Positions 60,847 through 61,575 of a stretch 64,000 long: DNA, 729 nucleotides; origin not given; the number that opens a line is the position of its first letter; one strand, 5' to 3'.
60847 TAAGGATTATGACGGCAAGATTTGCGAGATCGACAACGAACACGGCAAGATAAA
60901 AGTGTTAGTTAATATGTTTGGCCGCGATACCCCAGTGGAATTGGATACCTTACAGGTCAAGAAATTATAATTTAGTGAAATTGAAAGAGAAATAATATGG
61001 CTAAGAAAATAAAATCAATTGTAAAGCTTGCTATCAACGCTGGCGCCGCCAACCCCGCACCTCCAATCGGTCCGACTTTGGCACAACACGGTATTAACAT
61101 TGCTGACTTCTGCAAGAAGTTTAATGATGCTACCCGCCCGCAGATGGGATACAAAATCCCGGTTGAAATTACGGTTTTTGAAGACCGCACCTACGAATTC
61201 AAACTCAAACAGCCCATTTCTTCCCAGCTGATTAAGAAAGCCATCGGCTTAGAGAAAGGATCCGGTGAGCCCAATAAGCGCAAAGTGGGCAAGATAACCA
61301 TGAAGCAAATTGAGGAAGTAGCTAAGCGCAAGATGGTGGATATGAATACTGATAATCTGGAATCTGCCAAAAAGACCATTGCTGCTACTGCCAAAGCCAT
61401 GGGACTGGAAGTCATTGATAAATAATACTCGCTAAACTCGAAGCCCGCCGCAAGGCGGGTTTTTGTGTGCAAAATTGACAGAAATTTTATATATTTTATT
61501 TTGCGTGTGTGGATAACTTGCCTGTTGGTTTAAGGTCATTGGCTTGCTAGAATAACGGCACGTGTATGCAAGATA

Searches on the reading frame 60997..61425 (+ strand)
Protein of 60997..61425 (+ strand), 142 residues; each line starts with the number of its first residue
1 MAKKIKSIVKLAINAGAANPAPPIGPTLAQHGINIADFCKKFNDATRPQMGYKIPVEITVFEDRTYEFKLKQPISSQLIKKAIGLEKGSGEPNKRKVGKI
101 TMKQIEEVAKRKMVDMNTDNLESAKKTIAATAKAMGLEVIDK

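Call 47: search_protein_families(library=pfam, proteins=[window:60997-61425:+], max_evalue=0.01)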
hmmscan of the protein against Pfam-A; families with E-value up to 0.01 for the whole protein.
window:60997-61425:+ (142 aa): 2 families
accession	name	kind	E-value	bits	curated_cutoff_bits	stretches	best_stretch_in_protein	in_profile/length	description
PF03946.19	Ribosomal_L11_N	-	6.6e-26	90.3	32.9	1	9-66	1-58/58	Ribosomal protein L11, N-terminal domain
PF00298.24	Ribosomal_L11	-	2.4e-24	85.9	21.4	1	71-139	1-69/69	Ribosomal protein L11, RNA binding domain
